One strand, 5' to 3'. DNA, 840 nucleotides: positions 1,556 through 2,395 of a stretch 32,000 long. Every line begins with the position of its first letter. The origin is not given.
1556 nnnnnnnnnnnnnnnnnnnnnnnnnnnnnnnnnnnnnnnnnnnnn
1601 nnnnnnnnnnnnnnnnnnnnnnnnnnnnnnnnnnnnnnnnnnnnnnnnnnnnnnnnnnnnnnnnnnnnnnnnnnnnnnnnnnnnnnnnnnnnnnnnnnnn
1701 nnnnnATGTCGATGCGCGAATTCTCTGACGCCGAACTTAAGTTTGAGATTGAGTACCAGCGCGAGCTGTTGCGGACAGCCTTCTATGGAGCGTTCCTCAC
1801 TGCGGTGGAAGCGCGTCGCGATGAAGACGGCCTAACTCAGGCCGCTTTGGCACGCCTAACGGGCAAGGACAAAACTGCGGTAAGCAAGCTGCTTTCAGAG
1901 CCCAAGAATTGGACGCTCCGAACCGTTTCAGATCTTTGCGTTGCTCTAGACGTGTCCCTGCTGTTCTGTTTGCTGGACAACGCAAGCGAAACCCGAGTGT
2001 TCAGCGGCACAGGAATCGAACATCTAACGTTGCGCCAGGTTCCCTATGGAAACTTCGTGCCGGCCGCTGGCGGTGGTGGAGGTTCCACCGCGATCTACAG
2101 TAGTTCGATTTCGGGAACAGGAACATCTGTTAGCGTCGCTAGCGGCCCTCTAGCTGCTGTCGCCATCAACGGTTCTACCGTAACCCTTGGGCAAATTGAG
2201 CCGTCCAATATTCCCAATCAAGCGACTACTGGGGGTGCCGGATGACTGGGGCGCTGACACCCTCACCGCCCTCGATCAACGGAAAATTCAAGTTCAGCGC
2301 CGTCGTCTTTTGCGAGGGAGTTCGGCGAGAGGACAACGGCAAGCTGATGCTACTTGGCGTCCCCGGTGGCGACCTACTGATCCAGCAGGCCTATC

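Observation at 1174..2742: AT-richer three-gene overlapping operon (RelE/HigB-like, XRE-HTH, unknown) inserted just upstream of the GTA cluster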

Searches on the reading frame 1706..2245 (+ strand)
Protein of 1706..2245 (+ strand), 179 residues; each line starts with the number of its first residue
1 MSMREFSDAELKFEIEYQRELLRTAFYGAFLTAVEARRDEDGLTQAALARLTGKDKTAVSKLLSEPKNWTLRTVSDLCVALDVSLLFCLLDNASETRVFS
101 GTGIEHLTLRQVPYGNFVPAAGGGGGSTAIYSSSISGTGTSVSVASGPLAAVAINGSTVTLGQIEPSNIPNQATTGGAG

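Call 3: search_protein_families(library=pfam, proteins=[window:1706-2245:+], max_evalue=1)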
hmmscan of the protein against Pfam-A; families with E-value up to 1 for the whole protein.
window:1706-2245:+ (179 aa): 6 families
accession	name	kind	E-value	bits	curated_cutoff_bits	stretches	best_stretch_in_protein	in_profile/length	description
PF01381.28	HTH_3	-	8.1e-08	32.6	23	1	35-85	2-52/55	Helix-turn-helix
PF13443.12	HTH_26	-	2.9e-06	27.9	22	1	40-84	8-53/63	Cro/C1-type HTH DNA-binding domain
PF13560.12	HTH_31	-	0.00028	21.6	27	1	36-84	8-57/64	Helix-turn-helix domain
PF12802.13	MarR_2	-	0.00074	20.1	27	1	39-64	19-42/61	MarR family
PF13744.12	HTH_37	-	0.053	13.8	27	1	31-63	20-52/80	Helix-turn-helix domain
PF09339.16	HTH_IclR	-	0.14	12.3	22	1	39-64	15-40/52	IclR helix-turn-helix domain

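Call 4: search_protein_families(library=padloc, proteins=[window:1706-2245:+], max_evalue=1)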
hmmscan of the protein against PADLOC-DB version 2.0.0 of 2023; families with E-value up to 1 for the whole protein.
window:1706-2245:+ (179 aa): 9 families
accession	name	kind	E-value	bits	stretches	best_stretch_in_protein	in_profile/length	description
PDLC04758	PDC-M64B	-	7.3e-06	24.4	1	39-87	40-88/123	-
PDLC04760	PDC-M64C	-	1.7e-05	23.1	1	39-86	36-83/93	-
PDLC04759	PDC-M64B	-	0.00016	19.7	1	40-86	37-83/135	-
PDLC04757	PDC-M64B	-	0.00043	18.3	1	36-88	36-88/128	-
PDLC02926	HTH_VI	-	0.00059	18.1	1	33-86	5-58/92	-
PDLC04142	capH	-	0.0051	15.9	1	31-88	8-65/103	capH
PDLC03951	RmrA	-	0.018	12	1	37-89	16-68/400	-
PDLC03664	Control_protein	-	0.019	13.4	1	38-84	22-68/74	control protein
PDLC04762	PDC-M64C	-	0.038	12.1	1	40-86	38-84/97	-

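Call 5: search_protein_families(library=ncbifam, proteins=[window:1706-2245:+], max_evalue=1)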
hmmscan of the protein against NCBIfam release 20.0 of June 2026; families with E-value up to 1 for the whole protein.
window:1706-2245:+ (179 aa): 5 families
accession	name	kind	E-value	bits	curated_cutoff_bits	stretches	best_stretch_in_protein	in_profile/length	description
NF007271.0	PRK09726.1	equivalog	2.6e-05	24.1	79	1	38-95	21-78/88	type II toxin-antitoxin system antitoxin HipB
TIGR03070.1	couple_hipB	subfamily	0.00012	22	71.65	1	33-84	6-57/58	type II toxin-antitoxin system Y4mF family antitoxin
NF041951.1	phage_RstR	subfamily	0.11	12.8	80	1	33-88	6-61/108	RstR family transcriptional repressor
NF010465.0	PRK13890.1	equivalog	0.14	12.3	96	1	30-88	6-64/121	conjugal transfer protein TrbA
TIGR03830.1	CxxCG_CxxCG_HTH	subfamily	0.18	11.6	61.8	1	33-61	69-97/127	type II TA system antitoxin MqsA family protein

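Call 6: search_protein_families(library=phrogs, proteins=[window:1706-2245:+], max_evalue=1)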
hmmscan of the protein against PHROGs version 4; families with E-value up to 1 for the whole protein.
window:1706-2245:+ (179 aa): 17 families
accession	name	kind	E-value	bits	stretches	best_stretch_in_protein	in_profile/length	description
phrog_1373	-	transcription regulation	7.9e-12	46.5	1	10-92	42-126/166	transcriptional regulator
phrog_4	-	transcription regulation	7.9e-06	26.1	1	36-127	143-227/400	transcriptional repressor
phrog_2439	-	transcription regulation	0.0003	20.8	1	38-92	16-70/367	transcriptional regulator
phrog_3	-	transcription regulation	0.00047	21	1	33-89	92-148/430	transcriptional repressor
phrog_2339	-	DNA, RNA and nucleotide metabolism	0.00086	20.3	1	32-95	28-92/98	HTH DNA binding protein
phrog_7241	-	transcription regulation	0.0025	18.9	1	32-83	64-115/122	transcriptional regulator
phrog_8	-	transcription regulation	0.0045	17.5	1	35-85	164-212/346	transcriptional regulator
phrog_4583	-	transcription regulation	0.0055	17.7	1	32-84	13-65/81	transcriptional repressor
phrog_4268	-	transcription regulation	0.01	17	1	27-85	33-89/96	transcriptional repressor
phrog_5823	-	transcription regulation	0.067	13.3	1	35-85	12-63/404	transcriptional regulator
phrog_4836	-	transcription regulation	0.088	13.4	1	25-72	71-118/194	CII-like regulator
phrog_2967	-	transcription regulation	0.098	13.2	1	37-95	18-76/225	transcriptional regulator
phrog_6223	-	transcription regulation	0.12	13.5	1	40-63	15-38/73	transcriptional repressor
phrog_2328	-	transcription regulation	0.17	12.7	1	37-85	23-71/128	transcriptional repressor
phrog_7950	-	transcription regulation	0.22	12.6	1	35-72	13-50/68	transcriptional repressor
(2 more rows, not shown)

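Call 109: search_solved_structures(query=A3, max_evalue=0.01, show_alignments=1)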
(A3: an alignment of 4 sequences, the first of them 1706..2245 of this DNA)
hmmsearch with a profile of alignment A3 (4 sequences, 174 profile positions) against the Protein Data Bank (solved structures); distinct sequences matched with E-value up to 0.01: 5.
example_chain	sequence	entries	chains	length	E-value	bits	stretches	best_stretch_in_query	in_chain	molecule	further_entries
4z5h_A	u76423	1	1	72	0.00078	22.6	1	30-86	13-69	Antitoxin HipB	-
5k98_B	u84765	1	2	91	0.0013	21.9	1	30-93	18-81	Antitoxin HipB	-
2wiu_B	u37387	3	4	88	0.0013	21.8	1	30-93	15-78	HTH-TYPE TRANSCRIPTIONAL REGULATOR HIPB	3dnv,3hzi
4yg4_A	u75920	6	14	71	0.0044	20.1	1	30-86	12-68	Antitoxin HipB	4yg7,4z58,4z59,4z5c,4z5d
4yg1_A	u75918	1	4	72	0.0051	19.9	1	30-86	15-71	Antitoxin HipB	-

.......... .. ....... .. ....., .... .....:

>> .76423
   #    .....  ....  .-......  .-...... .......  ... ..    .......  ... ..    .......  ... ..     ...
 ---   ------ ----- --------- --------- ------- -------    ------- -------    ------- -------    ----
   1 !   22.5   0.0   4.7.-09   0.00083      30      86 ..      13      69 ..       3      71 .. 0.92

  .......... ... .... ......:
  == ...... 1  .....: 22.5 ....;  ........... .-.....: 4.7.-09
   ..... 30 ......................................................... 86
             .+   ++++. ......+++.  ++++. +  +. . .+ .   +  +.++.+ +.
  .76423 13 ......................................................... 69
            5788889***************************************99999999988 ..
